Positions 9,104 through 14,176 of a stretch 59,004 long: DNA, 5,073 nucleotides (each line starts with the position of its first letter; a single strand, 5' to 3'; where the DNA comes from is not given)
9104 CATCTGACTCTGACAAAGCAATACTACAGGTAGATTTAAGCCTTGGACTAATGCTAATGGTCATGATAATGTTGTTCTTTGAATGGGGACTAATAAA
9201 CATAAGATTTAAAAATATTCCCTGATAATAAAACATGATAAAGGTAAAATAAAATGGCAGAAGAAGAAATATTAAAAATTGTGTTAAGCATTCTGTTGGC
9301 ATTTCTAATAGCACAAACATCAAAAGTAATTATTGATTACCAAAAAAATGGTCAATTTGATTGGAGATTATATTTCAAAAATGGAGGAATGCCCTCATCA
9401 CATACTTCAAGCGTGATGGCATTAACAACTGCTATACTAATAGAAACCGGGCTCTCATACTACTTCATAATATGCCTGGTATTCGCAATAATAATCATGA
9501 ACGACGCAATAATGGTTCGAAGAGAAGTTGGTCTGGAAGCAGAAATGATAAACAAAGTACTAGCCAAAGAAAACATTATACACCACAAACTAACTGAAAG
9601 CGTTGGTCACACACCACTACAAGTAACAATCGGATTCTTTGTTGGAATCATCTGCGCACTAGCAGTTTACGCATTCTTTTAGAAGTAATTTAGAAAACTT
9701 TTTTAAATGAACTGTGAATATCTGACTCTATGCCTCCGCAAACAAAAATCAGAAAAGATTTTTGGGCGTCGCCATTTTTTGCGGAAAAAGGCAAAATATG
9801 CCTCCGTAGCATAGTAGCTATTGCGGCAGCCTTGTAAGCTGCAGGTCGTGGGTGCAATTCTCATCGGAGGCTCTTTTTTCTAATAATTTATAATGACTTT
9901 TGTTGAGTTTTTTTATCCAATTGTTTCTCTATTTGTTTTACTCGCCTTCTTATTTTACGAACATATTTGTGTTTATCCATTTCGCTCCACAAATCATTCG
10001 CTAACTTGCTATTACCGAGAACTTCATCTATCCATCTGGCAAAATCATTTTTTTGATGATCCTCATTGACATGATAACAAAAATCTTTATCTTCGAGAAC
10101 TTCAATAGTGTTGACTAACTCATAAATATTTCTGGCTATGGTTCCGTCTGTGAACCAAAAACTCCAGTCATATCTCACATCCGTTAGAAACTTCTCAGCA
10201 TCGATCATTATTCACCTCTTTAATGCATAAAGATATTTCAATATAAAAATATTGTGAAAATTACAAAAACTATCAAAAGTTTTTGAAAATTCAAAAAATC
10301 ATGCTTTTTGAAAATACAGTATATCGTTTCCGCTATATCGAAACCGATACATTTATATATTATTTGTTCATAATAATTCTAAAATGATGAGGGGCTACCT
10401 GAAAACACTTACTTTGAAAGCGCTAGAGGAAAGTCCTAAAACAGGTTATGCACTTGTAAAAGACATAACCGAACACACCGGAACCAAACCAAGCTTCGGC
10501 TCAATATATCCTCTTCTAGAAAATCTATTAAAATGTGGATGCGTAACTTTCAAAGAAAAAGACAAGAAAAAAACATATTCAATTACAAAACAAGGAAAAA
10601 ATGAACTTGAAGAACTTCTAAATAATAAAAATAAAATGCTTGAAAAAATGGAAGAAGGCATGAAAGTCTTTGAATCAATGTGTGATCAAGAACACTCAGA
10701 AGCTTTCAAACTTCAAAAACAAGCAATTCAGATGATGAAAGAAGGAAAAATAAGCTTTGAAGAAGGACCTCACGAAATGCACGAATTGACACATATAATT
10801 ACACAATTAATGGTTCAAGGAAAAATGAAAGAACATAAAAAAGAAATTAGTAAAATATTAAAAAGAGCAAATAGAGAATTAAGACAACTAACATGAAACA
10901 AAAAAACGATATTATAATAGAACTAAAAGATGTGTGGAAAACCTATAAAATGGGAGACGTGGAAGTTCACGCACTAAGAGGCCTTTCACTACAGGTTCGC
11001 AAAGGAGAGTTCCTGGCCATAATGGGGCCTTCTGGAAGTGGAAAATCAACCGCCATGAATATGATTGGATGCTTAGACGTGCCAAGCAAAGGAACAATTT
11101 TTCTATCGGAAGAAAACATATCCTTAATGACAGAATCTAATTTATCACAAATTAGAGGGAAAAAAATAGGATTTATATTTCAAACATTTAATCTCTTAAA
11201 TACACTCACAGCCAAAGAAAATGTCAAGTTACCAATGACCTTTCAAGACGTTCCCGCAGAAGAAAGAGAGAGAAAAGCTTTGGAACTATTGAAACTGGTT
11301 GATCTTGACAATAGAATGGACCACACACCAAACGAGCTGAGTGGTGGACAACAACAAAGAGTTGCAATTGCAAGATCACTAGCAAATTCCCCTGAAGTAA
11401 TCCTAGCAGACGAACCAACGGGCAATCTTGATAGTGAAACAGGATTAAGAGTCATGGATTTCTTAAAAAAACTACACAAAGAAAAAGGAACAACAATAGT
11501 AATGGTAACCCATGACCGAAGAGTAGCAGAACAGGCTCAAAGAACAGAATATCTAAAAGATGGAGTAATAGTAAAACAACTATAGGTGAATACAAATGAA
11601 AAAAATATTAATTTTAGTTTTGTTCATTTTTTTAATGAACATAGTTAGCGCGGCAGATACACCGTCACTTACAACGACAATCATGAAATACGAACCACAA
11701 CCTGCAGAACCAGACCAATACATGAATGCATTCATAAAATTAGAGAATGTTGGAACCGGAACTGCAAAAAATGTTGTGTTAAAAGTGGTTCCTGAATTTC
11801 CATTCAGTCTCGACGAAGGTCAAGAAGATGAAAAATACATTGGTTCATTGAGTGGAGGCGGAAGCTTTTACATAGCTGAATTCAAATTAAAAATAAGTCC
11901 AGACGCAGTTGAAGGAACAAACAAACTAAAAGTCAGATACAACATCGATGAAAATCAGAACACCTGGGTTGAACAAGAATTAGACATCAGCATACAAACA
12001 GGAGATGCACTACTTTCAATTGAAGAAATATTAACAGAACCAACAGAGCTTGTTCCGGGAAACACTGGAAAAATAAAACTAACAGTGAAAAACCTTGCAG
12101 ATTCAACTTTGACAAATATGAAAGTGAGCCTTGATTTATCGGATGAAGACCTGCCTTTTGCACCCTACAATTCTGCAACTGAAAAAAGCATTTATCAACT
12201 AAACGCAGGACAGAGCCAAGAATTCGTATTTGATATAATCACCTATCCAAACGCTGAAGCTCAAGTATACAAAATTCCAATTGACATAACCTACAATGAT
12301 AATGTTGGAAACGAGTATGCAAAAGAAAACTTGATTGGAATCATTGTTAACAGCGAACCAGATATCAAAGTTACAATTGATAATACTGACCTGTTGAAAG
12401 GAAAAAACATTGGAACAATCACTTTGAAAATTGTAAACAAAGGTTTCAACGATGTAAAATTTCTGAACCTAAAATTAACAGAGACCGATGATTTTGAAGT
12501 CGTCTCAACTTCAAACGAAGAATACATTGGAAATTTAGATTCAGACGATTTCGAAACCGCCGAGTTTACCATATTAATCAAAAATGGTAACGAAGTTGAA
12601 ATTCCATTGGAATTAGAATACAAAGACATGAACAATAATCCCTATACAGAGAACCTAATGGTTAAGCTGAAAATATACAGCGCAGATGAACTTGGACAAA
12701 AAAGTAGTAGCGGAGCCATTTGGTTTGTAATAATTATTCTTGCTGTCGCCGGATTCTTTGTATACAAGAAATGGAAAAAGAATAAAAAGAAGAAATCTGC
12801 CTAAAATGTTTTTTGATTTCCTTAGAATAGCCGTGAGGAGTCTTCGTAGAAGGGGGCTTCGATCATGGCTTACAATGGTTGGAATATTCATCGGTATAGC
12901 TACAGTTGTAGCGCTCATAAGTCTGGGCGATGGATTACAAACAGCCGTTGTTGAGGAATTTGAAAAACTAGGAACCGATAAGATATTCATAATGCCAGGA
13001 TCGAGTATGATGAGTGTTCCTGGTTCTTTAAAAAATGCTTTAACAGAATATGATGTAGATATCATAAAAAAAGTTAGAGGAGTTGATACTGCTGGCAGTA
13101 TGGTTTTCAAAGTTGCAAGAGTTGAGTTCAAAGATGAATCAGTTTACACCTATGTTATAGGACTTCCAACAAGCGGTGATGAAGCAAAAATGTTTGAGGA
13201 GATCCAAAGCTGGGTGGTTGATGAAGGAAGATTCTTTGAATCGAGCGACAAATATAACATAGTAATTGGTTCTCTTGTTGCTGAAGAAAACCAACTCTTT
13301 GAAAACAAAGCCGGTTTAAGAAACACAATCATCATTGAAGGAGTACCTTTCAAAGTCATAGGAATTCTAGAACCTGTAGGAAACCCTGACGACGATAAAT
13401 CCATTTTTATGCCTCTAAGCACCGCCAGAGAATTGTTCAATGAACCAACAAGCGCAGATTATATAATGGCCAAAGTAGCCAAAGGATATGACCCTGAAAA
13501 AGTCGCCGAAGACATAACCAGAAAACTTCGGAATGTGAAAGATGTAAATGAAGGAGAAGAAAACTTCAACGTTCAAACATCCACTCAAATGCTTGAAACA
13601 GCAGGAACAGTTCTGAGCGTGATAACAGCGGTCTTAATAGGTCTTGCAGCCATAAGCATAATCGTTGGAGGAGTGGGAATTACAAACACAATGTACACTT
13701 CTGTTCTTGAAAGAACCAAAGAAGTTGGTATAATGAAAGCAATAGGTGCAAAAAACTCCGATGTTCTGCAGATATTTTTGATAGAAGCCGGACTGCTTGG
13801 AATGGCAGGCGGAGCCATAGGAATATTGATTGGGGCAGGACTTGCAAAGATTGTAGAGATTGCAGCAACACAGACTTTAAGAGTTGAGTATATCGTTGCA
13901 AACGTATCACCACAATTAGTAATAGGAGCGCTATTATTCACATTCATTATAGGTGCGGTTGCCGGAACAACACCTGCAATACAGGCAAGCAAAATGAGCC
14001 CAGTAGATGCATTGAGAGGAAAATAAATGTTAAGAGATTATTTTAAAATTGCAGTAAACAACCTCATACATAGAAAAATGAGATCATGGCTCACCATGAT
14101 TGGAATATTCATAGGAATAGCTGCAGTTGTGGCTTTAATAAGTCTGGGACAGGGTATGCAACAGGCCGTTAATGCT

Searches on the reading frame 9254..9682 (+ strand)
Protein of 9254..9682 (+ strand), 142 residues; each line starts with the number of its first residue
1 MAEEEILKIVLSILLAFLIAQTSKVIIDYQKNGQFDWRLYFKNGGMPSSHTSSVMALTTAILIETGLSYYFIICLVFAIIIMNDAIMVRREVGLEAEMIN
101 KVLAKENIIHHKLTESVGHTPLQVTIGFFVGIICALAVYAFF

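Call 45: search_protein_families(library=pfam, proteins=[window:9254-9682:+])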
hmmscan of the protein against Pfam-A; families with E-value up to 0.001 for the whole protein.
window:9254-9682:+ (142 aa): 2 families
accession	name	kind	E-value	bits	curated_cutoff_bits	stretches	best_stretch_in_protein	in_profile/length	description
PF02681.20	DUF212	-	6.3e-39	133.5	26.5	1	9-133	5-125/126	Divergent PAP2 family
PF01569.27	PAP2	-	0.00026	21.2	27.2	0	34-82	47-93/130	PAP2 superfamily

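Call 96: find_homologous_proteins(query=window:9254-9679:+, max_evalue=1e-20)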
Query window:9254-9679:+ (142 aa): 10 proteins with E <= 1e-20 among 87 candidates.
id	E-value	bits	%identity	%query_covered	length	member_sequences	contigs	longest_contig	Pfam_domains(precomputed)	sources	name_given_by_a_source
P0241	1.4e-84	299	100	100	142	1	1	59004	PF02681.21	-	-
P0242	1.2e-52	195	67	96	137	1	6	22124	PF02681.21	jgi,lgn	-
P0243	1.0e-49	186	59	99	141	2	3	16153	PF01569.28,PF02681.21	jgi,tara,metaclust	jgi:hypothetical protein|tara:strand:+ start:63 stop:488 length:426 start_codon:yes stop_codon:yes g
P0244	2.1e-49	185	60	96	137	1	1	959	PF02681.21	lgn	-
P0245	1.9e-43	166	51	95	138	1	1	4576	PF02681.21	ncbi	-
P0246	2.4e-22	97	43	92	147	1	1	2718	PF02681.21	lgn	-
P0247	5.2e-22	96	44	90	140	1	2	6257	PF02681.21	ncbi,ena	ncbi:MAG: divergent PAP2 family protein [Candidatus Desantisbacteria bacterium]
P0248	1.6e-21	95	42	92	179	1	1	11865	PF02681.21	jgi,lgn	jgi:acid phosphatase family membrane protein YuiD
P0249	4.1e-21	93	42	89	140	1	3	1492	PF02681.21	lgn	-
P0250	5.2e-21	93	42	93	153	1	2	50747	PF02681.21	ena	-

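Call 97: find_encoding_contigs(protein=P0242, flank=3000, max_places=2)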
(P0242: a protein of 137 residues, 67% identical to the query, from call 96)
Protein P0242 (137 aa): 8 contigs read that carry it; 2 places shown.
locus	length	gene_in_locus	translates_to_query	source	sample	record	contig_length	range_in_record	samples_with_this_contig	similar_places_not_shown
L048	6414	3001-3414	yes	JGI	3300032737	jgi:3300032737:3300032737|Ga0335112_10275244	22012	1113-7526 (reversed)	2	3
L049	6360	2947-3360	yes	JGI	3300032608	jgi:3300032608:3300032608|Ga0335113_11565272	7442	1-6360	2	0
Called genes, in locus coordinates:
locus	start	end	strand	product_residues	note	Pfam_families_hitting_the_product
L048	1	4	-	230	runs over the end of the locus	-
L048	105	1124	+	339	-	PF20030:bpMoxR, PF00158:Sigma54_activat (faint), PF07726:AAA_3, PF07728:AAA_5, PF17863:AAA_lid_2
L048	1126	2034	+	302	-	PF01882:DUF58, PF13519:VWA_2 (weak)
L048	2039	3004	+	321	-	PF07584:BatA (weak), PF00092:VWA, PF13519:VWA_2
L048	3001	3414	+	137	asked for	PF02681:DUF212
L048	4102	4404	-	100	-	-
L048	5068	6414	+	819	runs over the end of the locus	?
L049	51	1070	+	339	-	PF20030:bpMoxR, PF00158:Sigma54_activat (faint), PF07726:AAA_3, PF07728:AAA_5, PF17863:AAA_lid_2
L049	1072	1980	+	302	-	PF01882:DUF58, PF13519:VWA_2 (weak)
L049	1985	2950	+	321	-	PF07584:BatA (weak), PF00092:VWA, PF13519:VWA_2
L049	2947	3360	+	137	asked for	PF02681:DUF212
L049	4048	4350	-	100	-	-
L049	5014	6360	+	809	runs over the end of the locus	?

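Call 98: find_encoding_contigs(protein=P0243, flank=3000, max_places=2)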
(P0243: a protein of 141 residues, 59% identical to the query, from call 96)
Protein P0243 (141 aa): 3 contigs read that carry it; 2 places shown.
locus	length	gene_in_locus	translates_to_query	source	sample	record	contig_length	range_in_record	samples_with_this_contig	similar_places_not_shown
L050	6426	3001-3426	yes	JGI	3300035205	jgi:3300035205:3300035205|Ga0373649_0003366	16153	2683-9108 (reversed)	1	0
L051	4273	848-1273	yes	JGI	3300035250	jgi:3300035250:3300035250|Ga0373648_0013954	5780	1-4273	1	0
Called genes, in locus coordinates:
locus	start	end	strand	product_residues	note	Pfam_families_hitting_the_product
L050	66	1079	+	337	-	PF20030:bpMoxR, PF07726:AAA_3, PF07728:AAA_5, PF17863:AAA_lid_2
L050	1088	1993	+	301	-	PF01882:DUF58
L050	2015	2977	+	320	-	PF07584:BatA (weak), PF00092:VWA, PF13768:VWA_3 (weak), PF13519:VWA_2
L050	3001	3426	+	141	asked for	PF01569:PAP2 (faint), PF02681:DUF212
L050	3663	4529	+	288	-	PF01988:VIT1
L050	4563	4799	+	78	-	-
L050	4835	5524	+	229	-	PF02463:SMC_N (weak), PF00005:ABC_tran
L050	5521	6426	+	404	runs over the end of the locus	PF07705:CARDB (faint)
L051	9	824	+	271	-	PF00092:VWA, PF13519:VWA_2, PF13768:VWA_3 (weak)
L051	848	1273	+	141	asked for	PF01569:PAP2 (faint), PF02681:DUF212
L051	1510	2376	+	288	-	PF01988:VIT1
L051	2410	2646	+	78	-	-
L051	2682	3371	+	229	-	PF02463:SMC_N (weak), PF00005:ABC_tran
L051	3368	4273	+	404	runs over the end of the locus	PF07705:CARDB (faint)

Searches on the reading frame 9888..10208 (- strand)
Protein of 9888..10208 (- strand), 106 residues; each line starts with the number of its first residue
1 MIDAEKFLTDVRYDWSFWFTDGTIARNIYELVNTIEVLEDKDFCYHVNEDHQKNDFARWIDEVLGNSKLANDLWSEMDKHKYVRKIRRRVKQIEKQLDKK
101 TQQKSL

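Call 45: search_protein_families(library=pfam, proteins=[window:9888-10208:-])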
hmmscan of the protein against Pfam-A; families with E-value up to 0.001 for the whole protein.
window:9888-10208:- (106 aa): 1 family
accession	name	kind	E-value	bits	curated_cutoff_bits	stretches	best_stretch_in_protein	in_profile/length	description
PF19027.5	DUF5752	-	4.8e-06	26.5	23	1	25-102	20-108/208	Family of unknown function (DUF5752)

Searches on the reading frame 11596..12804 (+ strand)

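Call 74: search_protein_families(library=pfam, proteins=[window:11596-12804:+], max_evalue=0.001)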
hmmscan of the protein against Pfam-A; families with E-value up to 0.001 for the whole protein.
window:11596-12804:+ (402 aa): 2 families
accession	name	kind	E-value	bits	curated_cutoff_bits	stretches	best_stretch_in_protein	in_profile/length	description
PF07705.17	CARDB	-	4.9e-08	33.5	22.7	0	142-225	6-79/101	CARDB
PF10633.15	NPCBM_assoc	-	0.00012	22.6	24.4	0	153-233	2-77/78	NPCBM-associated, NEW3 domain of alpha-galactosidase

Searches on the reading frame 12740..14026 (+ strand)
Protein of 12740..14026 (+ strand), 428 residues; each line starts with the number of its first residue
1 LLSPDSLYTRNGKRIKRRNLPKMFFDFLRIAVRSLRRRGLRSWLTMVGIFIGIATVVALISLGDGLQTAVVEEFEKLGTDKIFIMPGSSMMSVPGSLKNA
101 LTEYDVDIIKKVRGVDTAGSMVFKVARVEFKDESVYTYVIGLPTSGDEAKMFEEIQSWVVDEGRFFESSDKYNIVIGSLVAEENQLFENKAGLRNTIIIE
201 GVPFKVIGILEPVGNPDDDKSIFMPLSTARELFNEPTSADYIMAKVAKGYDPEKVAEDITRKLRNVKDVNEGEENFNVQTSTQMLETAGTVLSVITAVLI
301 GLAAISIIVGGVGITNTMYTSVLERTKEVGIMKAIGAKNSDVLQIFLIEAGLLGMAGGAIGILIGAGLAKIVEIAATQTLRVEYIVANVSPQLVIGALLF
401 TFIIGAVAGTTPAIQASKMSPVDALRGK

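Call 75: search_protein_families(library=pfam, proteins=[window:12740-14026:+], max_evalue=0.001)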
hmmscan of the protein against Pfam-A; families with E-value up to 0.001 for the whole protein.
window:12740-14026:+ (428 aa): 2 families
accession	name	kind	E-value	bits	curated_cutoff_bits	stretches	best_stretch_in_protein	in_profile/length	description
PF12704.14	MacB_PCD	-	7.1e-34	118.3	27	1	42-261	1-206/207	MacB-like periplasmic core domain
PF02687.27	FtsX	-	5.3e-20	72.1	25.5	1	302-421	3-120/120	FtsX-like permease C-terminal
